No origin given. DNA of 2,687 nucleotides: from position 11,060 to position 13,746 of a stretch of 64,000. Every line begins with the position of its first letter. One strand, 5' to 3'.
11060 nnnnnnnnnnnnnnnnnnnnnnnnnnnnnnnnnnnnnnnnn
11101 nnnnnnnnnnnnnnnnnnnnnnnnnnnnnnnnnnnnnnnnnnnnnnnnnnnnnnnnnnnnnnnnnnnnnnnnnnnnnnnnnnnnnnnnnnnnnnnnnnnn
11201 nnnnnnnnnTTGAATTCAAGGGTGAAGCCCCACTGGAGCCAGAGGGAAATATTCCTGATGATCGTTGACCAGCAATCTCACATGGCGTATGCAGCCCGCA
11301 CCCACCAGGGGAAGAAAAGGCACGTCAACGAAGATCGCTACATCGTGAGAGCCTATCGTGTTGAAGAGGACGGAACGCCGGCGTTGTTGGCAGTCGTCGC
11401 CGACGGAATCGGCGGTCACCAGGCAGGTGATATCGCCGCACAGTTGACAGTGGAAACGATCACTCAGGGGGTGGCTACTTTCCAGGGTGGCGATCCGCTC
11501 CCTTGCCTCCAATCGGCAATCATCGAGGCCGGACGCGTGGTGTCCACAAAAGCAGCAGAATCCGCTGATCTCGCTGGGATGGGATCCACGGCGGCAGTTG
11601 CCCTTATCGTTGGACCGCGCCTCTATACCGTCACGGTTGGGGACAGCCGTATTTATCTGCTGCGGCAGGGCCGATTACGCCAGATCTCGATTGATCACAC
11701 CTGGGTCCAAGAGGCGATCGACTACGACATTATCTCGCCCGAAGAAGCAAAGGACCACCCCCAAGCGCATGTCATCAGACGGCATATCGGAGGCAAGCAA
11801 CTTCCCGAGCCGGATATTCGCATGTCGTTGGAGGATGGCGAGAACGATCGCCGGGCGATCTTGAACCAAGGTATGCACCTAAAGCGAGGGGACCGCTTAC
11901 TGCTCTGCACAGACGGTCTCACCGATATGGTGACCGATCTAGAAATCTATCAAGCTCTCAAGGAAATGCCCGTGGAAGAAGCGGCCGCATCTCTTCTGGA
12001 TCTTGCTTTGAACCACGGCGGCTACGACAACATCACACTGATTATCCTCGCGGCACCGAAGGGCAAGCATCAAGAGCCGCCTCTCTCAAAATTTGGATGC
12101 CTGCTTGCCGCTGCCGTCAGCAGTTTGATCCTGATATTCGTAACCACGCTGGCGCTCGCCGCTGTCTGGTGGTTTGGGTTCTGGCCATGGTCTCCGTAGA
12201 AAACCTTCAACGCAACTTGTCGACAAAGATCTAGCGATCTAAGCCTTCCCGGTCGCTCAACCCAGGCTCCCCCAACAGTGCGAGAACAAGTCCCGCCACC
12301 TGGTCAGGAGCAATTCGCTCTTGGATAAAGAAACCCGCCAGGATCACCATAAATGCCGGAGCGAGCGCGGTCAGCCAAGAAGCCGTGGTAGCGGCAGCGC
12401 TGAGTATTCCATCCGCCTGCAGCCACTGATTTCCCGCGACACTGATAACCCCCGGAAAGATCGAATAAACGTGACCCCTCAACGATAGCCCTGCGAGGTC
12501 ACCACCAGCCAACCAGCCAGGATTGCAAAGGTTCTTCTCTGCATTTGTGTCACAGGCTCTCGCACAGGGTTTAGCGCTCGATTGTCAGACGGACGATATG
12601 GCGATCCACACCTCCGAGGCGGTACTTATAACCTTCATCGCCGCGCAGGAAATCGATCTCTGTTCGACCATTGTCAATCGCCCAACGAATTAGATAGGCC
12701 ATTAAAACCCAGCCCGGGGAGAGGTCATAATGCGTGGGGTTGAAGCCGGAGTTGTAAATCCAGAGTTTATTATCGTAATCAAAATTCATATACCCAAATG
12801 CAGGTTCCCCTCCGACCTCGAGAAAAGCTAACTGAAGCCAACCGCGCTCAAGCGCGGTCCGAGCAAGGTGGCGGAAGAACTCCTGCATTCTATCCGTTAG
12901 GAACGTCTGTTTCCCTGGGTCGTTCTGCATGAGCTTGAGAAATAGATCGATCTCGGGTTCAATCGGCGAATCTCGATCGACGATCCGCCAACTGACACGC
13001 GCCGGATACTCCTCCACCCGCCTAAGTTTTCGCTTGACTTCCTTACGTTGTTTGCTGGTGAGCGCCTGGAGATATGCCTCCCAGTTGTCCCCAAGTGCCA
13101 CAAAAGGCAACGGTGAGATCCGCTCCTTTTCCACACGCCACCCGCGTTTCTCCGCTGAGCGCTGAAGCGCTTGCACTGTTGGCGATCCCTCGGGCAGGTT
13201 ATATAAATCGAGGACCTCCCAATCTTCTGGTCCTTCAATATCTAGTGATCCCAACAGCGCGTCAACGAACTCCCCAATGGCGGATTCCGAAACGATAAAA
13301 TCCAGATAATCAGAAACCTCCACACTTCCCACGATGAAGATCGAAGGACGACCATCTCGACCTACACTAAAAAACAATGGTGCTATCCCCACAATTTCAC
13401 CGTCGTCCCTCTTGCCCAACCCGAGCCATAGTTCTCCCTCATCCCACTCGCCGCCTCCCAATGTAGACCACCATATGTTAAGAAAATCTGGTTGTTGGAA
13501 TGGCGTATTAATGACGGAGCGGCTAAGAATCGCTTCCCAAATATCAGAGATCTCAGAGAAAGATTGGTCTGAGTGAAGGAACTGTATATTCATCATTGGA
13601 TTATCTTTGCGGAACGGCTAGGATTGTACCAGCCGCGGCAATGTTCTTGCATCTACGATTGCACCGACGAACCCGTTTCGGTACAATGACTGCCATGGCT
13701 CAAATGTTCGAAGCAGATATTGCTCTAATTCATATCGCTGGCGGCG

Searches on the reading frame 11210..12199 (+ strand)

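Call 50: search_protein_families(library=pfam, proteins=[window:11210-12199:+], max_evalue=0.00001)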
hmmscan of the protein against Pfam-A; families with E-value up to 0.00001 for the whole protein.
window:11210-12199:+ (329 aa): 2 families
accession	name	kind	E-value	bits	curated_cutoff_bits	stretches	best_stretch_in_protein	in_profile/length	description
PF00481.26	PP2C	-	8.6e-16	58.8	20.3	1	62-164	38-141/255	Protein phosphatase 2C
PF13672.11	PP2C_2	-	2.4e-13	50.6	24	1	39-245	11-182/209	Protein phosphatase 2C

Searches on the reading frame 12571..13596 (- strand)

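Call 50: search_protein_families(library=pfam, proteins=[window:12571-13596:-], max_evalue=0.00001)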
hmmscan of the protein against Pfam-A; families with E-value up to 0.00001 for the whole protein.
window:12571-13596:- (341 aa): 1 family
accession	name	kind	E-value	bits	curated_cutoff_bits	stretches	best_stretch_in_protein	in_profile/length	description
PF13480.13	Acetyltransf_6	-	4.1e-29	102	22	1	181-324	1-142/143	Acetyltransferase (GNAT) domain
